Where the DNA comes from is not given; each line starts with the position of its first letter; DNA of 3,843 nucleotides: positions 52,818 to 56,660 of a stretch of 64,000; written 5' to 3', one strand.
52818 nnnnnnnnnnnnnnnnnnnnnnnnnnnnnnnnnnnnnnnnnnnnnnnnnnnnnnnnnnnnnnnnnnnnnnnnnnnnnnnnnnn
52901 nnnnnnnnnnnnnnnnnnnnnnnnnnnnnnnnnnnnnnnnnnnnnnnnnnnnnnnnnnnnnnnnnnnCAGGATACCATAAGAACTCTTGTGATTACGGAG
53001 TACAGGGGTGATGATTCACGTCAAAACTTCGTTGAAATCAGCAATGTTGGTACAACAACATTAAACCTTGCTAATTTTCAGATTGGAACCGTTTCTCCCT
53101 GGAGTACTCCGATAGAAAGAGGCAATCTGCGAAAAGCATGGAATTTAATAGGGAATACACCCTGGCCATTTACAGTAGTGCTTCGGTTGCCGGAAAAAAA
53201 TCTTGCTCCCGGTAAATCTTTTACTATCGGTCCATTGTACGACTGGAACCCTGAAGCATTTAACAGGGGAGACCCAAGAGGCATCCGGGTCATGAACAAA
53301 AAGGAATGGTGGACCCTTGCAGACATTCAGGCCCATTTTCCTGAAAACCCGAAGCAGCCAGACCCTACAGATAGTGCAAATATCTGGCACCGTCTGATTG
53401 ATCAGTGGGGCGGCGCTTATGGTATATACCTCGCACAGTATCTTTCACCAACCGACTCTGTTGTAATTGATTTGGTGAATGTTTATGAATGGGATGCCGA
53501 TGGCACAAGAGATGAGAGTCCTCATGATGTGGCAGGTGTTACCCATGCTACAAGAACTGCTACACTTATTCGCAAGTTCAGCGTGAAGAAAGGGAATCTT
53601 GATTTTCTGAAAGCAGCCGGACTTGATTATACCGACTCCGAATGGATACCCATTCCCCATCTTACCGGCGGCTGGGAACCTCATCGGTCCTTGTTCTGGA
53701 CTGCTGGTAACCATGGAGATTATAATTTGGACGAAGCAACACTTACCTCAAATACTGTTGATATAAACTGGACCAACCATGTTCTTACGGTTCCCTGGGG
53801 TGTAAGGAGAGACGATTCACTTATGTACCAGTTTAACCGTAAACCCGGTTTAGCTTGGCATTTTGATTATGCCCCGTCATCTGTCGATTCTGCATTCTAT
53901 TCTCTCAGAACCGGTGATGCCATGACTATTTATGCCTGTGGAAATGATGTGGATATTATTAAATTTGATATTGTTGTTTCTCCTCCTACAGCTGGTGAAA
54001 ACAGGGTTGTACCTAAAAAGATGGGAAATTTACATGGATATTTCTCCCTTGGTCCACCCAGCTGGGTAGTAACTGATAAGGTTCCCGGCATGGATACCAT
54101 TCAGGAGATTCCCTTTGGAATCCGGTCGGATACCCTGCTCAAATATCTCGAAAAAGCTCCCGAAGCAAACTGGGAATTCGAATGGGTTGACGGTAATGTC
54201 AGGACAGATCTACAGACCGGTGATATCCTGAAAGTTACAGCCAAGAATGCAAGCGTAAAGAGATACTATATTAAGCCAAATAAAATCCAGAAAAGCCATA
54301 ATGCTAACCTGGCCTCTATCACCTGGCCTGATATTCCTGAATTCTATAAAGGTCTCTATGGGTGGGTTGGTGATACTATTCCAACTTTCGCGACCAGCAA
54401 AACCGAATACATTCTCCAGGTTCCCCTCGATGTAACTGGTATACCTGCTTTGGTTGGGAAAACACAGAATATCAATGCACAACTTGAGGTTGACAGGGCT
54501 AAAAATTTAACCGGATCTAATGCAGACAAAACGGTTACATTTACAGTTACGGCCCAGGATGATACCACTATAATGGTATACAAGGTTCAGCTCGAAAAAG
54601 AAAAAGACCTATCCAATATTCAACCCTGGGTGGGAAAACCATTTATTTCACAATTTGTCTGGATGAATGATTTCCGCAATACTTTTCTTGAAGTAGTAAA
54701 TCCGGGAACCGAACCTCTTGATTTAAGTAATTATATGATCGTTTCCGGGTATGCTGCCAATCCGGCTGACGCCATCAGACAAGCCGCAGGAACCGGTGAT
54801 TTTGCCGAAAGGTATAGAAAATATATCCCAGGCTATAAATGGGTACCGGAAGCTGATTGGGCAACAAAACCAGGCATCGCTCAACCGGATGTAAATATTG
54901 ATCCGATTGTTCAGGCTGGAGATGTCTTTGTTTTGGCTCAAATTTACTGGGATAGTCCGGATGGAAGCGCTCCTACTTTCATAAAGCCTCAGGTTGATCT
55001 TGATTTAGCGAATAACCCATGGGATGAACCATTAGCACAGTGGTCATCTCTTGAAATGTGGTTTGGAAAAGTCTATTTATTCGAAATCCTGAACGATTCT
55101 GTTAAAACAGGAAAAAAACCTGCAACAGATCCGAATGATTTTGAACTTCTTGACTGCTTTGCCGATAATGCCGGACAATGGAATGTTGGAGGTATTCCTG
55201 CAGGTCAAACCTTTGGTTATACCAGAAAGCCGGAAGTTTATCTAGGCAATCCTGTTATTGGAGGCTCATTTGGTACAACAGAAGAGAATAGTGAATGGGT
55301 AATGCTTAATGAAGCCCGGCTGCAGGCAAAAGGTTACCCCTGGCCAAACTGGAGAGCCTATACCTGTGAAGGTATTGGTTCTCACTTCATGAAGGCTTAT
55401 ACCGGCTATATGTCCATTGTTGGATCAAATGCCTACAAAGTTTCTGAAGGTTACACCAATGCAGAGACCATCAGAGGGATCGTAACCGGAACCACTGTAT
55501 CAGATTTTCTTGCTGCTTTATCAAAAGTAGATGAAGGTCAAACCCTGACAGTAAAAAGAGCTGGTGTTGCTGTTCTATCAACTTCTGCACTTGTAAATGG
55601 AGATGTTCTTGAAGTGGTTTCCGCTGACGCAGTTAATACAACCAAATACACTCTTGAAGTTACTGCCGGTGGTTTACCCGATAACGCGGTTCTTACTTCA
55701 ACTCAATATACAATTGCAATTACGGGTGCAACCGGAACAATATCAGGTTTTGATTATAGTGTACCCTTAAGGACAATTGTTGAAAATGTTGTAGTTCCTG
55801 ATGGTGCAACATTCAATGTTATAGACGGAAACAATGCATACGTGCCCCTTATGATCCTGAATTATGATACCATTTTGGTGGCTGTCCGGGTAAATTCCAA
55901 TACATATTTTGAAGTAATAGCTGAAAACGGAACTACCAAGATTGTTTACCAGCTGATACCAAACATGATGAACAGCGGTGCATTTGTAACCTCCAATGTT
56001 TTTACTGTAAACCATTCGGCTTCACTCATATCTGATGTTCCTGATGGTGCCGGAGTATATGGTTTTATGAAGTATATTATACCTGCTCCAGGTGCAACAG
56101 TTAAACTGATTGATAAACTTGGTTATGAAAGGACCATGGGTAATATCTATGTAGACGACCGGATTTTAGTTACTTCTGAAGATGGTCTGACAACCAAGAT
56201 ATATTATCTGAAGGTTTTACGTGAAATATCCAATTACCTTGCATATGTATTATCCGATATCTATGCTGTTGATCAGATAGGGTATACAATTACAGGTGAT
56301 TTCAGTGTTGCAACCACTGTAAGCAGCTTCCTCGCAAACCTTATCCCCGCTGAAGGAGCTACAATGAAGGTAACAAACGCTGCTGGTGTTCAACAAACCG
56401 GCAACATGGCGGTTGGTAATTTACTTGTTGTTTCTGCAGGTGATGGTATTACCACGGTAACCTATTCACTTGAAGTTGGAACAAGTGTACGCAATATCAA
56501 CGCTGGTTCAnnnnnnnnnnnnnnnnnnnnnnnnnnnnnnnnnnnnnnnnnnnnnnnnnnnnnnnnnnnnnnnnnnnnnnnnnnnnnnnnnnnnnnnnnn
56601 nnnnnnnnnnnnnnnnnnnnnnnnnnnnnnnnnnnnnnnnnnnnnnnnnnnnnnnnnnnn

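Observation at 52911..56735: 1,274-aa T9SS cargo protein with two lamin-tail-like domains and a family of internal ~75-aa repeats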

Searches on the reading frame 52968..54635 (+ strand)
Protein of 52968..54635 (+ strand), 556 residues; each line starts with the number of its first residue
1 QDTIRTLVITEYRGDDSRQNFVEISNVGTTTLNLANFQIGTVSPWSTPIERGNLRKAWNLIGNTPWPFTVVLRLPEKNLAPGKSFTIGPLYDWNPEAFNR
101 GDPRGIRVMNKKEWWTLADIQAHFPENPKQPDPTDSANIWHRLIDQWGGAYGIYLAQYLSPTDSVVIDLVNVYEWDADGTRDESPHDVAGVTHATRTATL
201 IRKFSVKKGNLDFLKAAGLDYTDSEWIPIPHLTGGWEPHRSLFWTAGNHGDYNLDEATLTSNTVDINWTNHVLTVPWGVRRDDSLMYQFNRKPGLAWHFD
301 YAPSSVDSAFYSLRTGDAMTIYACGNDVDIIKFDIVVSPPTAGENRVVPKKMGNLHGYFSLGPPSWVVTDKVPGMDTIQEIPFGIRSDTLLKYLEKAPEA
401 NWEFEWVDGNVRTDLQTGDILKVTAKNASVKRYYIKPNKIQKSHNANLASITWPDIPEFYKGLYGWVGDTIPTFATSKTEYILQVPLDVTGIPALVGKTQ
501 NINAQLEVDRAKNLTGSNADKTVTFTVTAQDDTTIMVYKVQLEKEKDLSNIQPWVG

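Call 32: predict_structure(alignment_id=A3)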
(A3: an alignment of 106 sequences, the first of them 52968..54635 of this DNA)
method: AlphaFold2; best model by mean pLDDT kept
length: 556 residues; sequences in the alignment: 106
mean_pLDDT: 91.3   pTM: 0.82
mean pLDDT of the five models: 91.3, 91.0, 90.5, 90.0, 89.3
residues with pLDDT >= 90: 393; 70-90: 142; 50-70: 17; < 50: 4
segments of 3 or more residues with pLDDT < 50: 61-63
pLDDT, mean of each block of 10 residues (from residue 1): 88 93 98 97 86 75 61 96 97 86 73 94 79 81 91 93 91 85 92 96 98 96 97 85 96 96 97 97 95 96 88 96 97 98 96 87 89 93 94 97 97 96 98 94 90 91 84 91 92 95 96 93 96 92 90 72
secondary structure, 60 per line:
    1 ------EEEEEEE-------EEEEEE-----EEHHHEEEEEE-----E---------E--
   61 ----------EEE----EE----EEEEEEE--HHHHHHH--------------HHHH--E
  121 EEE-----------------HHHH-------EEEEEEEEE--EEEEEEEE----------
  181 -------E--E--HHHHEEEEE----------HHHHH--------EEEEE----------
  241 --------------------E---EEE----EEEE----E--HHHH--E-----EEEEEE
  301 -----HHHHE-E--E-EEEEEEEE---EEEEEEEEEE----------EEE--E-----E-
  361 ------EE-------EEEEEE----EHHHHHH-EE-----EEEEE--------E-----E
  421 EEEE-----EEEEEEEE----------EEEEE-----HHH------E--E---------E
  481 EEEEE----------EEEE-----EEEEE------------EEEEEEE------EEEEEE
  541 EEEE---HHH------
elements in order: E7-13 E21-26 E37-42 E71-73 E84-90 H93-99 H114-117 E120-123 H141-144 E152-160 E163-170 H194-197 E198-202 H213-217 E226-230 E265-267 E272-275 H283-286 E295-300 H306-309 E317-324 E328-337 E348-350 E376-381 H387-392 E401-405 E420-424 E430-437 E448-452 E480-485 E496-499 E505-509 E522-528 E535-544
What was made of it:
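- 52968..53756 (+): N1: enlarged lamin-tail-fold module 1 (residues 20-282). Model pLDDT is 91 (call 32).
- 53757..53981 (+): Ra: divergent Ig-like repeat (residues 283-357). The model shows beta strands and one helix here (call 32).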

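Call 39: fold_search(model_id=the predicted structure, library=pdb)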
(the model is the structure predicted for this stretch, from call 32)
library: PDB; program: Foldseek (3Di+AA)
matches with E <= 10: 1190; with E <= 0.001: 17
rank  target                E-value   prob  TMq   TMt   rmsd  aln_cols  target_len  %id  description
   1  6eet_A                8.4e-05  0.90  0.14  0.16  13.7       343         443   11  Crystal structure of mouse Protocadherin-15 EC9-MAD12 (released 2019-08-21)
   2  4q1z                  1.1e-04  1.00  0.21  0.29  10.7       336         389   12  Crystal structure of a DUF4876 family protein (BT_1938) from Bacteroides thetaiotaomicron VPI-5482 at 2.50 A resolution (released 2014-04-23)
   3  6n2e_B                3.4e-04  0.69  0.13  0.17  22.1       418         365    7  Crystal Structure of Human Protocadherin-15 EC1-3 G16D N369D Q370N and Mouse Cadherin-23 EC1-2 T15E (released 2019-11-13)
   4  5eqx_A                3.6e-04  0.38  0.11  0.13  22.3       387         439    7  Crystal structure of human Desmoglein-3 ectodomain (released 2016-06-15)
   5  4x8x_A                4.3e-04  0.84  0.18  0.23  18.1       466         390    8  Crystal structure of Dscam1 isoform 1.9, N-terminal four Ig domains (released 2015-12-16)
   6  9g93_A                4.8e-04  0.14  0.10  0.09  26.0       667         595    8  CryoET structure of the in vitro grown Bacillus anthracis Sap S-layer (released 2024-12-18)
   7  5y32_B                5.4e-04  0.66  0.12  0.18  17.3       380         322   10  Crystal structure of PTP delta Ig1-Ig2 in complex with IL1RAPL1 (released 2017-08-16)
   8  8q6t_I                5.4e-04  0.38  0.14  0.08  42.4       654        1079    9  Helical reconstruction of the relaxed thick filament from FIB milled left ventricular mouse myofibrils (released 2023-11-01)
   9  5szo_B                5.7e-04  0.60  0.13  0.16  19.8       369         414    9  Protocadherin Gamma B7 extracellular cadherin domains 1-4 P41212 crystal form (released 2016-10-19)
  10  5szl_C                5.7e-04  0.54  0.11  0.14  18.7       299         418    9  Protocadherin gamma A1 extracellular cadherin domains 1-4 (released 2016-10-19)
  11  8egx_B                5.7e-04  0.44  0.11  0.14  21.1       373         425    8  Complex of Fat4(EC1-4) bound to Dchs1(EC1-4) (released 2023-02-22)
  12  6qx4_B                6.7e-04  0.18  0.09  0.09  30.9       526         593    8  Structure of the Bacillus anthracis Sap S-layer assembly domain (released 2019-07-31)
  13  3ubf                  8.4e-04  0.57  0.10  0.17  18.5       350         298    9  Crystal structure of Drosophila N-cadherin EC1-3, I (released 2011-12-21)
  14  9ijj_4I               8.9e-04  0.21  0.15  0.05  22.7       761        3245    8  In situ structure of the central apparatus in mouse sperm axoneme. (released 2025-06-04)
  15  5szp_A                9.4e-04  0.57  0.13  0.17  18.9       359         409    9  Protocadherin Gamma B7 extracellular cadherin domains 1-4 P21 crystal form (released 2016-10-19)
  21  1ufg_MODEL_1_A        1.5e-03  1.00  0.14  0.43   8.4       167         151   14  Solution structure of immunoglobulin like domain of mouse nuclear lamin (released 2004-06-22)
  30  1ifr                  2.4e-03  1.00  0.15  0.58   7.4       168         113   14  Structure of Lamin A/C Globular Domain (released 2002-07-17)
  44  3umn_B                4.8e-03  1.00  0.14  0.56   7.6       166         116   12  Crystal Structure of Lamin-B1 (released 2011-11-30)
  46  6e57_B                4.8e-03  0.14  0.07  0.09  19.0       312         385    9  Bacteroides ovatus mixed-linkage glucan utilization locus (MLGUL) SGBP-B in complex with mixed-linkage heptasaccharide (released 2019-05-29)
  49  3umn_A                5.7e-03  1.00  0.14  0.55   7.6       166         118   12  Crystal Structure of Lamin-B1 (released 2011-11-30)
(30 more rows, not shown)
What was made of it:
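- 52968..53756 (+): Foldseek gives probability 1.00 to lamin Ig tails (call 39).
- On Lamin tail domain (PF00932): Foldseek gives probability 1.00 to 1ifr, 6ghd_F, 3umn, 7crg_B and 1ufg, with target TM 0.43-0.58 (call 39).
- Checked: The N-half model matches lamin tail Ig domains at Foldseek probability 1.00, with target-normalised TM 0.43-0.58 (call 39).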

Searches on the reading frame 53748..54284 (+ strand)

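Call 29: search_protein_families(library=pfam, proteins=[window:53748-54284:+], max_evalue=10)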
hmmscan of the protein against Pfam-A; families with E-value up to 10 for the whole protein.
window:53748-54284:+ (179 aa): 1 family
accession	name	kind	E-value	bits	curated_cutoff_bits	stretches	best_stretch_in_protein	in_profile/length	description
PF00073.26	Rhv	-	0.078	13.1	20.7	1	49-102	76-133/171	picornavirus capsid protein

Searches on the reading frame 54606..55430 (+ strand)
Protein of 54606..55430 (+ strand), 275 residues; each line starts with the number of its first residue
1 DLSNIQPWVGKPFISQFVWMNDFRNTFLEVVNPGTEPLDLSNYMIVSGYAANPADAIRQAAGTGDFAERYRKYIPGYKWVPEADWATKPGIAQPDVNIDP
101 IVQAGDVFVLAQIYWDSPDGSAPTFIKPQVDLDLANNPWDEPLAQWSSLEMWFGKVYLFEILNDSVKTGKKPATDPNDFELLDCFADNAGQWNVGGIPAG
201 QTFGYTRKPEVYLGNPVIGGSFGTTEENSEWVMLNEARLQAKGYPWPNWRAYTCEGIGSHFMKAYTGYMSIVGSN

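Call 29: search_protein_families(library=pfam, proteins=[window:54606-55430:+], max_evalue=10)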
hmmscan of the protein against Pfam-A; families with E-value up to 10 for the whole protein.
window:54606-55430:+ (275 aa): 1 family
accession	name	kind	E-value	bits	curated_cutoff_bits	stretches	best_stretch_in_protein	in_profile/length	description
PF00932.25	LTD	-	0.039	14.8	34.3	1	12-48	8-45/109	Lamin Tail Domain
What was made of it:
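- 54633..55421 (+): N2: enlarged lamin-tail-fold module 2 (residues 575-837). Pfam LTD scores E 0.039 when scanned alone (call 29).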

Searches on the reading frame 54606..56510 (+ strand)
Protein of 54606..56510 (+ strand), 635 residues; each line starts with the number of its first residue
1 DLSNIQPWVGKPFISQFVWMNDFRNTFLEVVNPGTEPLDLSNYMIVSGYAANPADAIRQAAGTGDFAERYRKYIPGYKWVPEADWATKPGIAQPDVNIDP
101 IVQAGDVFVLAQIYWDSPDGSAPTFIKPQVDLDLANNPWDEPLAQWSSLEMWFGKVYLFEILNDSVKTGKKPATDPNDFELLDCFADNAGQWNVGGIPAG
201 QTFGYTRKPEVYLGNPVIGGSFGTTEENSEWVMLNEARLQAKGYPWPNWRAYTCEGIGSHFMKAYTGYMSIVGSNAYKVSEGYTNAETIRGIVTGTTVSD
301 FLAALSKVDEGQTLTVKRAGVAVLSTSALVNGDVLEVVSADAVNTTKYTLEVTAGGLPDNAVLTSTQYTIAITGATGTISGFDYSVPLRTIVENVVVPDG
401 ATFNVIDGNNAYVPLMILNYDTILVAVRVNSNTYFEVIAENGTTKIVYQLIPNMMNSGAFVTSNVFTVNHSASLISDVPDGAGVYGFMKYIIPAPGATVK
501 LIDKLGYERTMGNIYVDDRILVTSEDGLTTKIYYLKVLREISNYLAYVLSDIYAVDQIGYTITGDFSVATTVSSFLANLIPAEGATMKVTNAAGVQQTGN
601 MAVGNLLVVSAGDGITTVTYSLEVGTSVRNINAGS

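Call 30: predict_structure(alignment_id=A2)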
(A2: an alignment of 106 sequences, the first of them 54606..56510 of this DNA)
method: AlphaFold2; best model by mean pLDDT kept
length: 635 residues; sequences in the alignment: 106
mean_pLDDT: 91.9   pTM: 0.71
mean pLDDT of the five models: 91.9, 91.7, 91.5, 91.1, 90.6
residues with pLDDT >= 90: 492; 70-90: 118; 50-70: 19; < 50: 6
segments of 3 or more residues with pLDDT < 50: 630-635
pLDDT, mean of each block of 10 residues (from residue 1): 84 97 94 96 97 95 95 97 95 96 96 71 86 94 90 94 91 97 92 94 95 96 97 96 92 93 93 95 91 97 97 97 98 98 96 95 97 96 92 96 95 92 87 94 95 79 89 89 92 90 92 92 91 85 76 87 93 96 92 94 96 86 76 38
secondary structure, 60 per line:
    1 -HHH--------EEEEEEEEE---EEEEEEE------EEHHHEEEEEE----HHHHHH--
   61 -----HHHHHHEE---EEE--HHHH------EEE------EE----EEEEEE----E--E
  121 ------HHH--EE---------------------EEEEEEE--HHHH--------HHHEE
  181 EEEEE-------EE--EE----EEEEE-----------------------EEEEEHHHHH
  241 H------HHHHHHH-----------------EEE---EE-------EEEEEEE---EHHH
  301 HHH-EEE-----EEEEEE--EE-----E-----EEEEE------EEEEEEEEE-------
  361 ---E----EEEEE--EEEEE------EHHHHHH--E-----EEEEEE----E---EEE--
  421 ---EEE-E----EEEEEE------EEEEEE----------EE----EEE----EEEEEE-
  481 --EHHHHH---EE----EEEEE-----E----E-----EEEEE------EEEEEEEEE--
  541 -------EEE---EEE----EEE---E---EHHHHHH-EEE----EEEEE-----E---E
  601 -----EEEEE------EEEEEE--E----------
elements in order: E13-21 E25-31 E43-48 H53-58 H66-71 E77-79 H82-85 E92-94 E107-112 E155-161 H164-167 E179-185 E203-207 E231-235 H236-241 H248-254 E272-274 E287-293 H298-303 E305-307 E313-318 E334-338 E345-353 E369-373 E376-380 H388-393 E402-407 E416-418 E424-426 E433-438 E445-450 E467-469 E474-479 H484-488 E498-502 E519-523 E530-538 E548-550 E554-556 E561-563 H572-577 E579-581 E586-590 E606-610 E617-622
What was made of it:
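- Closest known: Cadherin-like beta-sandwich domain proteins. Different: The repeats are shorter (about 75 aa) and contain a helix (calls 30, 32).
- Both half-models are confident (pLDDT 91.9 and 91.3; calls 30, 32).
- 54633..55421 (+): Model pLDDT is 92 (call 30).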

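Call 34: fold_search(model_id=the predicted structure, library=pdb)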
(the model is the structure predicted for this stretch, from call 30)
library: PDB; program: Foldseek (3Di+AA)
matches with E <= 10: 1060; with E <= 0.001: 53
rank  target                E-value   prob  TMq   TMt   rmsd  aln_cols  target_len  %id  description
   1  7ol4_A                8.2e-07  1.00  0.12  0.13  21.7       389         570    8  Mouse contactin-1 neurofascin-155 immunoglobulin domains adhesion complex (released 2022-12-14)
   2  6qx4_A                8.2e-07  0.96  0.10  0.11  22.1       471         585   11  Structure of the Bacillus anthracis Sap S-layer assembly domain (released 2019-07-31)
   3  3b43                  1.3e-06  0.99  0.12  0.13  21.0       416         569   10  I-band fragment I65-I70 from titin (released 2008-01-22)
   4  5k6x_A                5.4e-06  1.00  0.15  0.22  28.2       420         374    9  Sidekick-2 immunoglobulin domains 1-4, crystal form 1 (released 2016-09-28)
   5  8a0y_A                6.7e-06  1.00  0.16  0.17  27.5       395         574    9  Crystal structure of mouse contactin 2 immunoglobulin domains (released 2023-11-01)
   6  5z5k_A                7.5e-06  0.99  0.14  0.20  29.3       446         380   10  Structure of the DCC-Draxin complex (released 2018-06-20)
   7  8vse_C                8.9e-06  0.98  0.09  0.19  21.5       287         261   11  Cryo-EM structure of human CD45 extracellular region in complex with adenoviral protein E3/49K (released 2024-11-06)
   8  6hhu_A                1.0e-05  0.84  0.10  0.10  20.9       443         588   12  Structure of the Bacillus anthracis Sap S-layer assembly domain (released 2019-07-24)
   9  4x9h_B                1.3e-05  0.99  0.16  0.22  28.4       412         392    8  Crystal structure of Dscam1 isoform 8.4, N-terminal four Ig domains (released 2015-12-16)
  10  7cym_A                1.6e-05  0.94  0.14  0.18  22.2       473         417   12  Crystal structure of LI-Cadherin EC1-4 (released 2021-08-18)
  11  8dfp_B                2.4e-05  0.99  0.15  0.20  20.5       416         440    8  Ectodomain of full-length KIT(DupA502,Y503)-SCF dimers (released 2023-03-29)
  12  4yfg_A                2.4e-05  0.97  0.15  0.17  17.4       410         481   10  Crystal structure of PTP delta meA3/meB minus variant Ig1-Fn1 (released 2015-05-06)
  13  7cym_B                2.5e-05  0.95  0.13  0.18  22.1       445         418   14  Crystal structure of LI-Cadherin EC1-4 (released 2021-08-18)
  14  7ceg_A                3.0e-05  0.90  0.12  0.17  20.8       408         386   11  Crystal structure of the complex between mouse PTP delta and neuroligin-3 (released 2021-02-24)
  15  5xwt_A                3.0e-05  0.89  0.10  0.15  20.9       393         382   10  Crystal structure of PTPdelta Ig1-Fn1 in complex with SALM5 LRR-Ig (released 2018-06-06)
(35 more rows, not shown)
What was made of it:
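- Closest known: PUL surface glycan-binding proteins. Same: Weak Foldseek matches link them to this protein (calls 34, 39).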

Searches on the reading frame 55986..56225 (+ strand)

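Call 29: search_protein_families(library=pfam, proteins=[window:55986-56225:+], max_evalue=10)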
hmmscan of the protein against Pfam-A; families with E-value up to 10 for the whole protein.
window:55986-56225:+ (80 aa): 2 families
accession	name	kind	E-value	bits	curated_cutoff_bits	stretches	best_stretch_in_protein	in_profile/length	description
PF21923.1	BON_like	-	0.099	13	24.1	1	13-45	11-43/47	BON-like domain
PF02863.23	Arg_repressor_C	-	0.12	12.7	25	1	40-71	29-60/68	Arginine repressor, C-terminal domain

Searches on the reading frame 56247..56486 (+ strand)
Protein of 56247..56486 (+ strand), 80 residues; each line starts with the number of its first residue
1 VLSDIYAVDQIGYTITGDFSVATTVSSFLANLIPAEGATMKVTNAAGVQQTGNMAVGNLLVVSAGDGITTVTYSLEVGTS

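Call 29: search_protein_families(library=pfam, proteins=[window:56247-56486:+], max_evalue=10)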
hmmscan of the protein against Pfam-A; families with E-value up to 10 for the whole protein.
window:56247-56486:+ (80 aa): 2 families
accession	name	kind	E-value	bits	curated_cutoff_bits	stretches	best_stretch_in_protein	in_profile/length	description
PF01594.21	AI-2E_transport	-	0.07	12.7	34.3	1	11-53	211-255/327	AI-2E family transporter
PF12733.13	Cadherin-like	-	0.071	14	24.2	1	9-77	14-86/89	Cadherin-like beta sandwich domain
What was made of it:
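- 56247..56486 (+): R4: Ig-like repeat (residues 1113-1192). There is also a weak PF12733 hit, E 0.071 (call 29).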
